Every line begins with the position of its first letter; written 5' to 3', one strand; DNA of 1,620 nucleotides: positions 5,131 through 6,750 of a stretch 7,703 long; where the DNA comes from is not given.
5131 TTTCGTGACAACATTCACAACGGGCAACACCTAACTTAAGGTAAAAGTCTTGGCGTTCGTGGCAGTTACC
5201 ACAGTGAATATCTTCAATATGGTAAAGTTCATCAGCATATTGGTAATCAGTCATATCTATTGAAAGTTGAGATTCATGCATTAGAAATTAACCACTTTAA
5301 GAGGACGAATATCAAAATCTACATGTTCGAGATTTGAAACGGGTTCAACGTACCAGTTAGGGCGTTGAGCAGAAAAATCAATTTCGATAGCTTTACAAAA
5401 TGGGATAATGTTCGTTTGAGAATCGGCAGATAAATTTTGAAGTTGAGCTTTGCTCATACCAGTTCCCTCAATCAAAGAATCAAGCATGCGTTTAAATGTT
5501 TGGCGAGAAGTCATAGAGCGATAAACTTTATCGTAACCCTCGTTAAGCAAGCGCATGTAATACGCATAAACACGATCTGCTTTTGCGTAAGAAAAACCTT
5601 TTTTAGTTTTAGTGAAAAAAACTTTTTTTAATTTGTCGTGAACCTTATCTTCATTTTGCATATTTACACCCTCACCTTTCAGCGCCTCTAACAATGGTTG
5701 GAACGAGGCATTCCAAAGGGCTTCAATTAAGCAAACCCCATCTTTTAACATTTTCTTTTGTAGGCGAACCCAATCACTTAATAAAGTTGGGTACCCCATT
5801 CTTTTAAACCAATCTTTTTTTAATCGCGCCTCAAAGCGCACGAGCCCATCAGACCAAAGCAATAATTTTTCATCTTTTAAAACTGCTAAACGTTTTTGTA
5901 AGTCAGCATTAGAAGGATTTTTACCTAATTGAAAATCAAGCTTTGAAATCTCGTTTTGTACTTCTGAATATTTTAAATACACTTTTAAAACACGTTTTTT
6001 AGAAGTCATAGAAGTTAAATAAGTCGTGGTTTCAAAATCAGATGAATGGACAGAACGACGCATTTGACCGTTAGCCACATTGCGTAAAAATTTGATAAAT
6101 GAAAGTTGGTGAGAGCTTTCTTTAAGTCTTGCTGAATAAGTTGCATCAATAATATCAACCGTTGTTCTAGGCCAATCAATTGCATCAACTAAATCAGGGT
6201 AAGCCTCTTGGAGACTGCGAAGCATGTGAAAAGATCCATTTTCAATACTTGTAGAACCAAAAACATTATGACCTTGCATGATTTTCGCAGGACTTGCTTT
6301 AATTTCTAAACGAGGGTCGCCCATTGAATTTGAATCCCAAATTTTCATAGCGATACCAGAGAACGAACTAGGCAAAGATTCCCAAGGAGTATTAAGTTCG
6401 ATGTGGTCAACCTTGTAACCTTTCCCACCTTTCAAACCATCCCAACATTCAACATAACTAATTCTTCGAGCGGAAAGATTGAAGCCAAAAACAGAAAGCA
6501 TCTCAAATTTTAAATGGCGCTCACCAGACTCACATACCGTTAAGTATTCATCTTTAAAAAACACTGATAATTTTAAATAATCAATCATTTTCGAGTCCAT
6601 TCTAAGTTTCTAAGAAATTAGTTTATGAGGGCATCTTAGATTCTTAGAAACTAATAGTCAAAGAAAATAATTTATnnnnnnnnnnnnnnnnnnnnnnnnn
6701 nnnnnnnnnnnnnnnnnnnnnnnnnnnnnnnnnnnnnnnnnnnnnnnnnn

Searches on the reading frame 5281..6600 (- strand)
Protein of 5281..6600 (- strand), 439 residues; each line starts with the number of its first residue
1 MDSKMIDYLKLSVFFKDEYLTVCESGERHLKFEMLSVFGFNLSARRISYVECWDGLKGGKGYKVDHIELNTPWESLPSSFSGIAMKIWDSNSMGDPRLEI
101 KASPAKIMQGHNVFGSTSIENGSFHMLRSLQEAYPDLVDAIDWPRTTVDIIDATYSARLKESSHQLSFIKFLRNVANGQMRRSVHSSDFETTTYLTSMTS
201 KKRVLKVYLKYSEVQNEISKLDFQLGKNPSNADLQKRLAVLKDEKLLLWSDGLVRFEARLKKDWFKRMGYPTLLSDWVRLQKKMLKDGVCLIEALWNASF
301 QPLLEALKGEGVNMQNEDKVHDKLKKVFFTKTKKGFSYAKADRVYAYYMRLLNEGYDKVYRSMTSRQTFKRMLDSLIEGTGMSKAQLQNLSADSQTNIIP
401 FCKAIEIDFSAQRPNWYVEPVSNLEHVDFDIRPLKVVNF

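Call 6: search_protein_families(library=pfam, proteins=[window:5281-6600:-], max_evalue=0.01)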
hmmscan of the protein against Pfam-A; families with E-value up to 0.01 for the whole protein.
window:5281-6600:- (439 aa): 2 families
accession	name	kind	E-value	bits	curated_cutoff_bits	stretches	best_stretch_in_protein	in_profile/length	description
PF05144.20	Phage_CRI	-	2.6e-45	155.4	21.7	1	5-269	1-222/232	Replication-associated protein G2P N-terminal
PF05155.20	G2P_X_C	-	1.5e-17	64.4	25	1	334-422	5-87/88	Replication-associated protein G2P C-terminal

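Call 7: search_protein_families(library=phrogs, proteins=[window:5281-6600:-], max_evalue=0.01)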
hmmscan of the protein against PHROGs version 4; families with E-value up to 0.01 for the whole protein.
window:5281-6600:- (439 aa): 4 families
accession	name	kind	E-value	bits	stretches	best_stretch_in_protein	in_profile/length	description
phrog_702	-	DNA, RNA and nucleotide metabolism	2.3e-88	297.9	1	5-426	2-372/382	replication protein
phrog_8855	-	DNA, RNA and nucleotide metabolism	2.1e-60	205.5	1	180-427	1-241/255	replication protein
phrog_16882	-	unknown function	3.3e-40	138.9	1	55-222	43-213/230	-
phrog_20774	-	unknown function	1.1e-25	91.5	1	280-428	42-185/285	-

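Call 8: find_related_loci(query=window:5281-6600:-, collection=viral_contigs, flank=10000)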
Query window:5281-6600:- (439 aa) in viral_contigs; peptide patterns used: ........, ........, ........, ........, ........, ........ (x = any residue, [..] = any of these).
5 stretches matched a pattern; 1 encode a relative of the query (tblastn E <= 1e-3); 1 distinct loci.
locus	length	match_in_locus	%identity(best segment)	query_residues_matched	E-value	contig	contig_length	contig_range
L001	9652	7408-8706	75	5-439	0e+0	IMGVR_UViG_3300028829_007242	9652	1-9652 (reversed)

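Call 15: find_homologous_proteins(query=window:5281-6600:-, max_evalue=1e-20)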
Query window:5281-6600:- (439 aa): 872 proteins with E <= 1e-20 among 4619 candidates; the best 120 are listed.
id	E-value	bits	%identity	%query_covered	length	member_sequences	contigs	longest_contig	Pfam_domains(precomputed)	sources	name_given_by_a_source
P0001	5.3e-279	943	94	99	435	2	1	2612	PF05144.21,PF05155.21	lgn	-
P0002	6.8e-256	867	87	99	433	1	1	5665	PF05144.21,PF05155.21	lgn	-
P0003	5.7e-243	825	83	99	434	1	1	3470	PF05144.21,PF05155.21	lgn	-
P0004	5.3e-221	752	77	99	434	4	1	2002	PF05144.21,PF05155.21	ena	-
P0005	2.6e-152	526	58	95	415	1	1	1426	PF05144.21,PF05155.21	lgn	-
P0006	1.2e-135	471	54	94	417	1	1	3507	PF05144.21,PF05155.21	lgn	-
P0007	2.6e-130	453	49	99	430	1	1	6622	PF05144.21,PF05155.21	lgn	-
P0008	9.1e-128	445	51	94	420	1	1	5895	PF05144.21,PF05155.21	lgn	-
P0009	1.1e-126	441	50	95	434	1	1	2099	PF05144.21,PF05155.21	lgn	-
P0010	5.9e-126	439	52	94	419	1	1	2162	PF05144.21,PF05155.21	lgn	-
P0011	3.2e-123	430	76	56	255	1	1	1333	PF05144.21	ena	-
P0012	1.8e-109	385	47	95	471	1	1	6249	PF05144.21,PF05155.21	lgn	-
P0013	2.3e-105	371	47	93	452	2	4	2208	PF05144.21,PF05155.21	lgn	-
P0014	2.3e-96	342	45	94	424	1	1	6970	PF05144.21,PF05155.21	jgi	jgi:II/X family phage/plasmid replication protein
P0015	1.1e-94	336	43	99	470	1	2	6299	PF05144.21,PF05155.21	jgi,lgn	-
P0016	4.3e-92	328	42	95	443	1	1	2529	PF05144.21,PF05155.21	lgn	-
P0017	4.5e-89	318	42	98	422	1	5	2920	PF05144.21,PF05155.21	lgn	-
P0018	1.7e-88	316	42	95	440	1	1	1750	PF05144.21,PF05155.21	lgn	-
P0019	2.3e-87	312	43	95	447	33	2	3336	PF05144.21,PF05155.21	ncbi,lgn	-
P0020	7.9e-87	310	41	95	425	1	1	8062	PF05144.21,PF05155.21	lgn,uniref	uniref:Replication-associated protein G2P n=1 Tax=Dulem virus 52 TaxID=3145763 RepID=A0AAU8B2P9_9VIR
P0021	3.5e-86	308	41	95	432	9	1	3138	PF05144.21,PF05155.21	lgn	-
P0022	3.9e-86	308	41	95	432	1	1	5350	PF05144.21,PF05155.21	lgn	-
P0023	4.2e-86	308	42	95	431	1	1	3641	PF05144.21,PF05155.21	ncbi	ncbi:hypothetical protein H4F17_18595 [Vibrio cholerae]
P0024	5.1e-86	308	42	95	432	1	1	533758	PF05144.21,PF05155.21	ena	-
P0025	6.2e-86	307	41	99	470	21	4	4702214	PF05144.21,PF05155.21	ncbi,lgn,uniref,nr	ncbi:DNA replication protein [Aeromonas jandaei]|uniref:phage/plasmid replication protein, II/X fami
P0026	7.1e-86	307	41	95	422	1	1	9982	PF05144.21,PF05155.21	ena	-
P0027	7.4e-86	307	41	95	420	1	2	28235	PF05144.21,PF05155.21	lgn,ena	-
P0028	7.5e-86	307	41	95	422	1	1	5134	PF05144.21,PF05155.21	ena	-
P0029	7.6e-86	307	41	95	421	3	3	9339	PF05144.21,PF05155.21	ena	-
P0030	9.8e-86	307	42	95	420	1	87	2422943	PF05144.21,PF05155.21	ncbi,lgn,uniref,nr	ncbi:phage/plasmid replication protein, II/X family [Glaesserella parasuis]|uniref:phage/plasmid rep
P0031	9.9e-86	307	42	95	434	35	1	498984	PF05144.21,PF05155.21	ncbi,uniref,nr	ncbi:phage/plasmid replication protein, II/X family [Vibrio crassostreae]|uniref:phage/plasmid repli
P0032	1.0e-85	307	42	95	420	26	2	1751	PF05144.21,PF05155.21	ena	-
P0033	1.2e-85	306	41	95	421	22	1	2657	PF05144.21,PF05155.21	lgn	-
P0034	1.4e-85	306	41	95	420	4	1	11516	PF05144.21,PF05155.21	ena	-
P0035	1.6e-85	306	42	95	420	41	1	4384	PF05144.21,PF05155.21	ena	-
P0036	1.9e-85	306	41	95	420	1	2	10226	PF05144.21,PF05155.21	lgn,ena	-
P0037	1.9e-85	306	42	95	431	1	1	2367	PF05144.21,PF05155.21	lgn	-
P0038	2.1e-85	305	41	95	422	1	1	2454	PF05144.21,PF05155.21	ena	-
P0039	2.2e-85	305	42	95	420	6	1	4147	PF05144.21,PF05155.21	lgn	-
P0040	2.2e-85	305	41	95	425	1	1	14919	PF05144.21,PF05155.21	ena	-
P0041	2.4e-85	305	41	95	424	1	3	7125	PF05144.21,PF05155.21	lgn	-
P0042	2.4e-85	305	41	95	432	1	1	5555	PF05144.21,PF05155.21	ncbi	-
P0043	2.4e-85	305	41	95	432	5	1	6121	PF05144.21,PF05155.21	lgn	-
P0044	2.7e-85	305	40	95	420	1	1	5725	PF05144.21,PF05155.21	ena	-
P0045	2.8e-85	305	41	95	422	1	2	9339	PF05144.21,PF05155.21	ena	-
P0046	3.1e-85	305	40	97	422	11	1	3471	PF05144.21,PF05155.21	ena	-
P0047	3.4e-85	305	41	95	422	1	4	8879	PF05144.21,PF05155.21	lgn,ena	-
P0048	3.5e-85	305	42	95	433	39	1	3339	PF05144.21,PF05155.21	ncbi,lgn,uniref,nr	ncbi:hypothetical protein EA848_18140 [Vibrio anguillarum]|uniref:phage/plasmid replication protein,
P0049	3.7e-85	305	41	95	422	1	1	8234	PF05144.21,PF05155.21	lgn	-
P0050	3.7e-85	305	41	95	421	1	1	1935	PF05144.21,PF05155.21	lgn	-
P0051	4.2e-85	304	40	95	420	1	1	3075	PF05144.21,PF05155.21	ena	-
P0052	4.4e-85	304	41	95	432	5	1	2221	PF05144.21,PF05155.21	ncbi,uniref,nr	ncbi:phage/plasmid replication protein, II/X family [Vibrio scophthalmi]|uniref:Replication protein 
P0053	6.5e-85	304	41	95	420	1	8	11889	PF05144.21,PF05155.21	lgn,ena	-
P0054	6.8e-85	304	41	95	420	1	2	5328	PF05144.21,PF05155.21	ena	-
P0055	7.5e-85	304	41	95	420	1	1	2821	PF05144.21,PF05155.21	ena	-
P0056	8.9e-85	303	40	95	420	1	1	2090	PF05144.21,PF05155.21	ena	-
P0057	8.9e-85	303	40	95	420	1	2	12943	PF05144.21,PF05155.21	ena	-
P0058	9.1e-85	303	41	95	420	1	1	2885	PF05144.21,PF05155.21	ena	-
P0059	1.1e-84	303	40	95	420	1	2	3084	PF05144.21,PF05155.21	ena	-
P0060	1.7e-84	303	41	95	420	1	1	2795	PF05144.21,PF05155.21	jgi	-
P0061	1.9e-84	302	41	95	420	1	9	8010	PF05144.21,PF05155.21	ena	-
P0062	2.3e-84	302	40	95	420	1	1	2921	PF05144.21,PF05155.21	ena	-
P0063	2.7e-84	302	42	89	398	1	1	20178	PF05144.21,PF05155.21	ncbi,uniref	ncbi:phage/plasmid replication protein, II/X family, partial [Vibrio hibernica]|uniref:phage/plasmid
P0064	2.9e-84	302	42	95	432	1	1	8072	PF05144.21,PF05155.21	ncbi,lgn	-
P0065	3.3e-84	302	40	95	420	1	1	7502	PF05144.21,PF05155.21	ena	-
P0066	3.5e-84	301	41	95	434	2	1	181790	PF05144.21,PF05155.21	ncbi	ncbi:phage/plasmid replication protein, II/X family [Vibrio astriarenae]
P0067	3.6e-84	301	41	95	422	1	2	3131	PF05144.21,PF05155.21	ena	-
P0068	4.9e-84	301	41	95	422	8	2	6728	PF05144.21,PF05155.21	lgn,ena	-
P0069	5.1e-84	301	41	95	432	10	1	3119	PF05144.21,PF05155.21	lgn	-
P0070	5.5e-84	301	41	99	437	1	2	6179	PF05144.21,PF05155.21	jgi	jgi:II/X family phage/plasmid replication protein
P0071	5.8e-84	301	41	95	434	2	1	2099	PF05144.21,PF05155.21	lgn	-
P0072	6.2e-84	301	41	96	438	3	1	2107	PF05144.21,PF05155.21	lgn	-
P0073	6.7e-84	301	41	95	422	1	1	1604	PF05144.21,PF05155.21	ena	-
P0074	7.6e-84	300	40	95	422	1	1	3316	PF05144.21,PF05155.21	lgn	-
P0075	8.7e-84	300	41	95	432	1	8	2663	PF05144.21,PF05155.21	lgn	-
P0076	1.0e-83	300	40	95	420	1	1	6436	PF05144.21,PF05155.21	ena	-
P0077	1.0e-83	300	41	95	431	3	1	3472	PF05144.21,PF05155.21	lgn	-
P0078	1.3e-83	300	42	99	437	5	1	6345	PF05144.21,PF05155.21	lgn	-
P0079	1.4e-83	300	40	97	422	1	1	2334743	PF05144.21,PF05155.21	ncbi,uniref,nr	ncbi:DNA replication protein [Mannheimia granulomatis]|uniref:phage/plasmid replication protein, II/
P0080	1.4e-83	299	40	95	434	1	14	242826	PF05144.21,PF05155.21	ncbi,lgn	-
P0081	1.4e-83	299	41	95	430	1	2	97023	PF05144.21,PF05155.21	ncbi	ncbi:phage/plasmid replication protein, II/X family [Vibrio cincinnatiensis]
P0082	1.5e-83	299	41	95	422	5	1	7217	PF05144.21,PF05155.21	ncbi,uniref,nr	ncbi:phage/plasmid replication protein, II/X family [Aggregatibacter actinomycetemcomitans]|uniref:p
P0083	1.6e-83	299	40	95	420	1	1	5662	PF05144.21,PF05155.21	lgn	-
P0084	1.7e-83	299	40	95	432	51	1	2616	PF05144.21,PF05155.21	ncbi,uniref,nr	ncbi:phage/plasmid replication protein, II/X family [Vibrio anguillarum]|uniref:phage/plasmid replic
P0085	1.8e-83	299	40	95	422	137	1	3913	PF05144.21,PF05155.21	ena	-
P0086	1.9e-83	299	41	95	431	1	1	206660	PF05144.21,PF05155.21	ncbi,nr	ncbi:TPA: hypothetical protein KDZ40_001601 [Vibrio parahaemolyticus]|nr:hypothetical protein [Vibri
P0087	1.9e-83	299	40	95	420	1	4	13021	PF05144.21,PF05155.21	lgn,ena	-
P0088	2.0e-83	299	41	95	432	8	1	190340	PF05144.21,PF05155.21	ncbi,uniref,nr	ncbi:phage/plasmid replication protein, II/X family [Vibrio metschnikovii]|uniref:phage/plasmid repl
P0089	2.0e-83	299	39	95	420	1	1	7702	PF05144.21,PF05155.21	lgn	-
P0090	2.4e-83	299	42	96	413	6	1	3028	PF05144.21,PF05155.21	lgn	-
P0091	2.5e-83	299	42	95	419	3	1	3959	PF05144.21,PF05155.21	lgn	-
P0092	2.5e-83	299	42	95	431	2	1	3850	PF05144.21,PF05155.21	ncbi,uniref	ncbi:phage/plasmid replication protein, II/X family [Vibrio alfacsensis]|uniref:phage/plasmid replic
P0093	2.6e-83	299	41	95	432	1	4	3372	PF05144.21,PF05155.21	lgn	-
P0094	3.5e-83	298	41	95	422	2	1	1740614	PF05144.21,PF05155.21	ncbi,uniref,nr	ncbi:phage/plasmid replication protein, II/X family [Actinobacillus equuli subsp. haemolyticus]|unir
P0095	3.5e-83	298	41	95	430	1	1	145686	PF05144.21,PF05155.21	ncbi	ncbi:phage/plasmid replication protein, II/X family [Vibrio cincinnatiensis]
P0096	3.6e-83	298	41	95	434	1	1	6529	PF05144.21,PF05155.21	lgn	-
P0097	4.4e-83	298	40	95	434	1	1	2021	PF05144.21,PF05155.21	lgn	-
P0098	4.5e-83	298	43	95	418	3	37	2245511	PF05144.21,PF05155.21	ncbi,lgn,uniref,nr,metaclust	ncbi:phage/plasmid replication protein, II/X family [Pasteurella atlantica]|uniref:Phage/plasmid rep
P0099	4.6e-83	298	41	95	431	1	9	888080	PF05144.21,PF05155.21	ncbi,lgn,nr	ncbi:TPA: phage/plasmid replication protein, II/X family [Vibrio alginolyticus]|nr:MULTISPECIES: pha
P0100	4.9e-83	298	39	99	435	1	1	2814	PF05144.21,PF05155.21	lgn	-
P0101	5.2e-83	298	39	95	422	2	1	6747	PF05144.21,PF05155.21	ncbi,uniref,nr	ncbi:DNA replication protein [Chelonobacter oris]|uniref:phage/plasmid replication protein, II/X fam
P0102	8.7e-83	297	41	95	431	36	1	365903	PF05144.21,PF05155.21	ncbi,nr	ncbi:hypothetical protein RAL06_002269 [Vibrio parahaemolyticus]|nr:hypothetical protein [Vibrio par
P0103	9.4e-83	297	40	95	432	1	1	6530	PF05144.21,PF05155.21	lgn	-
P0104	9.9e-83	297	40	95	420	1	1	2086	PF05144.21,PF05155.21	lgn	-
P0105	1.1e-82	297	41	96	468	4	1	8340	PF05144.21,PF05155.21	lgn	-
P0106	1.1e-82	296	40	95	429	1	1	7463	PF05144.21,PF05155.21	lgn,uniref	uniref:Replication-associated protein G2P n=1 Tax=Dulem virus 57 TaxID=3145768 RepID=A0AAU8B4A3_9VIR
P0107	1.2e-82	296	42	95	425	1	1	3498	PF05144.21,PF05155.21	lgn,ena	-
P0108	1.2e-82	296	41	99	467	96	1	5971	PF05144.21,PF05155.21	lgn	-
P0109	1.3e-82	296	40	95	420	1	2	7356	PF05144.21,PF05155.21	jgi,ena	jgi:replication-associated protein G2P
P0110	2.1e-82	296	40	96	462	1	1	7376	PF05144.21,PF05155.21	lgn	-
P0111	2.5e-82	295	40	95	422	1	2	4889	PF05144.21,PF05155.21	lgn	-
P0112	2.7e-82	295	40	95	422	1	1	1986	PF05144.21,PF05155.21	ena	-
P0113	3.0e-82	295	40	95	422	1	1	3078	PF05144.21,PF05155.21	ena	-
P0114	4.2e-82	295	40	95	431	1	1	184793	PF05144.21,PF05155.21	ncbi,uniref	ncbi:phage/plasmid replication protein, II/X family [Vibrio parahaemolyticus]|uniref:phage/plasmid r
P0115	5.6e-82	294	41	95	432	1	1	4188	PF05144.21,PF05155.21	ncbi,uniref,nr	ncbi:phage/plasmid replication protein, II/X family [Vibrio sonorensis]|uniref:phage/plasmid replica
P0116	6.3e-82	294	39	95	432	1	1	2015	PF05144.21,PF05155.21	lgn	-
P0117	6.6e-82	294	40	95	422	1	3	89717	PF05144.21,PF05155.21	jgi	jgi:hypothetical protein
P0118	8.2e-82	294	41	96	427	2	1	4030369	PF05144.21,PF05155.21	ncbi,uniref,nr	ncbi:phage/plasmid replication protein, II/X family [Xenorhabdus sp. SF857]|uniref:phage/plasmid rep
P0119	1.0e-81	293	40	95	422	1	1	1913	PF05144.21,PF05155.21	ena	-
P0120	1.1e-81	293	39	96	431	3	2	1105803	PF05144.21,PF05155.21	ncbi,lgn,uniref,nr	ncbi:phage/plasmid replication protein, II/X family [Vibrio algivorus]|uniref:Replication protein n=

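Call 16: find_encoding_contigs(protein=P0002, flank=10000, max_places=4)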
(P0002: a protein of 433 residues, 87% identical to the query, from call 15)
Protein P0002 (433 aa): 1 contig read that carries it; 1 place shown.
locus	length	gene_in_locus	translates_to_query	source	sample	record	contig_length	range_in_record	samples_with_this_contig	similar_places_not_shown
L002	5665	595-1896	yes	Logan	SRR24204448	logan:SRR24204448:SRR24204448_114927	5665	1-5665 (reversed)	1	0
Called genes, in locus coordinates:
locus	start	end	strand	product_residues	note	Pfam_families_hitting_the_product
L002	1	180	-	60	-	?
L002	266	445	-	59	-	-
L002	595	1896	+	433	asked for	PF05144:Phage_CRI, PF05155:G2P_X_C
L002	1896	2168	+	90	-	-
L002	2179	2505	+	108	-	PF07459:CTX_RstB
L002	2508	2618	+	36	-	-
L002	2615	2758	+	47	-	-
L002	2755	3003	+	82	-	-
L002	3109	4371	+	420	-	-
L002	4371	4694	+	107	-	PF17537:DUF5455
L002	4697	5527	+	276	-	PF05707:Zot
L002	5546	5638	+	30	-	-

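Call 17: find_encoding_contigs(protein=P0003, flank=10000, max_places=4)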
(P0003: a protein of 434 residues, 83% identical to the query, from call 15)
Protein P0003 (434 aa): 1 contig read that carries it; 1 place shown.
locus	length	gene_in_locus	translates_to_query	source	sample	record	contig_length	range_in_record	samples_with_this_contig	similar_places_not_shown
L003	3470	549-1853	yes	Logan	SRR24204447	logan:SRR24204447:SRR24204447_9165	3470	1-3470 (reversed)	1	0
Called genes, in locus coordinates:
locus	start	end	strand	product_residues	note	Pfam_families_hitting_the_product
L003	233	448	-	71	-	-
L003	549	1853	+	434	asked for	PF05144:Phage_CRI, PF05155:G2P_X_C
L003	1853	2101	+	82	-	-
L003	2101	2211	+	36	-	-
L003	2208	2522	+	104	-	-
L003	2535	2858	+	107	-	PF07459:CTX_RstB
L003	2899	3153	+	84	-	-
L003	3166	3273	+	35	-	-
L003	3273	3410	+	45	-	-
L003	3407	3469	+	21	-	?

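Call 18: find_encoding_contigs(protein=P0001, flank=10000, max_places=4)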
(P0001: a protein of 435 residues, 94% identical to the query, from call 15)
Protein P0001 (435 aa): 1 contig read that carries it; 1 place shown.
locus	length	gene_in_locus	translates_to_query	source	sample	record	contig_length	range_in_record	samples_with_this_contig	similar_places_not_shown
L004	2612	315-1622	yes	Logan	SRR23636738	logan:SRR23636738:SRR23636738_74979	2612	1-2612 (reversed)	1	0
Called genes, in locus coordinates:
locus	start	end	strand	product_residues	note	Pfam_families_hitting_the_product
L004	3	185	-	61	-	?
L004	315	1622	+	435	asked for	PF05144:Phage_CRI, PF05155:G2P_X_C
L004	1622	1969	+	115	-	-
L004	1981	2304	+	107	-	PF07459:CTX_RstB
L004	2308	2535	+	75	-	-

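Call 25: find_related_loci(query=A2, collection=genome_contigs, flank=10000)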
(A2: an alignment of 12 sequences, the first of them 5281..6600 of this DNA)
Query A2 (439 aa) in genome_contigs; peptide patterns used: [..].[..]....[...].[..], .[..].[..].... (x = any residue, [..] = any of these).
34 stretches matched a pattern, but none encodes a relative of the query by tblastn (E <= 1e-3).

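Call 26: find_related_loci(query=A2, collection=metagenome_contigs, flank=10000)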
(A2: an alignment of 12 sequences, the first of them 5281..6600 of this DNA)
Query A2 (439 aa) in metagenome_contigs; peptide patterns used: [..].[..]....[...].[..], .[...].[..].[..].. (x = any residue, [..] = any of these).
133 stretches matched a pattern; 2 encode a relative of the query (tblastn E <= 1e-3); 2 distinct loci.
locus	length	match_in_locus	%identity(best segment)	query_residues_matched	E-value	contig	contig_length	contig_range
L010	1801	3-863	48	151-437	3e-88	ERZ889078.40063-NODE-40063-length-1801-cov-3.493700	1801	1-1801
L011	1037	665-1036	63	1-125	1e-50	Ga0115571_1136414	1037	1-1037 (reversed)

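Call 27: find_encoding_contigs(protein=P0007, flank=10000, max_places=3)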
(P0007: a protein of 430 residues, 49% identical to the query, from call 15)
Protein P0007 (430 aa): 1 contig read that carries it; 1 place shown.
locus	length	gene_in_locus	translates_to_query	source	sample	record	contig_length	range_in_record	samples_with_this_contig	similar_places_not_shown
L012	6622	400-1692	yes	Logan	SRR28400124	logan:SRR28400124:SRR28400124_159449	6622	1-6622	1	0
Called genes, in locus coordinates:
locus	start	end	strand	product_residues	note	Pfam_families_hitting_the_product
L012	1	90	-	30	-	?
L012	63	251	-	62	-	-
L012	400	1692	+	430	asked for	PF05144:Phage_CRI, PF05155:G2P_X_C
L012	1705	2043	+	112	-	-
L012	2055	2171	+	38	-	-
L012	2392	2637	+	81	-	PF19199:Phage_coatGP8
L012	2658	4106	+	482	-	-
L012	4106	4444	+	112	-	-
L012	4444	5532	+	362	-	PF05707:Zot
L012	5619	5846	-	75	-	-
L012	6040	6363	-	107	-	-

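Call 28: find_encoding_contigs(protein=P0008, flank=10000, max_places=3)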
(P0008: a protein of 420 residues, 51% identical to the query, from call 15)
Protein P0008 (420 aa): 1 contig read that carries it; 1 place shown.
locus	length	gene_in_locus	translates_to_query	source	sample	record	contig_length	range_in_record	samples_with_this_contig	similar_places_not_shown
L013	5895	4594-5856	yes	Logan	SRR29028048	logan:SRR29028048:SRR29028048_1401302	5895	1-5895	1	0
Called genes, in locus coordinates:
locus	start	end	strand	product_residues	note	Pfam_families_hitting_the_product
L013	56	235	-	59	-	-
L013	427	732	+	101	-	PF02303:Phage_DNA_bind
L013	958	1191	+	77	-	PF19199:Phage_coatGP8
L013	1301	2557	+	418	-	-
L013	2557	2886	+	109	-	PF17537:DUF5455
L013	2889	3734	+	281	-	PF05707:Zot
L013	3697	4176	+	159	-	-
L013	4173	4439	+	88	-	-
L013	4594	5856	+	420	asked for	PF05144:Phage_CRI, PF05155:G2P_X_C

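Call 29: find_encoding_contigs(protein=P0012, flank=10000, max_places=3)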
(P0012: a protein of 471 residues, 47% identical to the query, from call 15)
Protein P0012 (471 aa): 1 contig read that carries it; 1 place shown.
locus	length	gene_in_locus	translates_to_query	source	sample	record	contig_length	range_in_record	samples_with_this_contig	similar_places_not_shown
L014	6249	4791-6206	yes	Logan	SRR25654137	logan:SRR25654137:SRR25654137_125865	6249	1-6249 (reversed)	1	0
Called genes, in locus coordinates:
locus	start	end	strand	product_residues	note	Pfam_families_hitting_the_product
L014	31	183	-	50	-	-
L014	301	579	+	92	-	PF02303:Phage_DNA_bind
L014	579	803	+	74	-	-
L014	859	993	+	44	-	-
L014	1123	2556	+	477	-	-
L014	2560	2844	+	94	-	PF10734:DUF2523 (weak)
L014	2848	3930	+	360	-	PF05707:Zot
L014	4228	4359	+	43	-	-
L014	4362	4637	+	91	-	-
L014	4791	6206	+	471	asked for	PF05144:Phage_CRI, PF05155:G2P_X_C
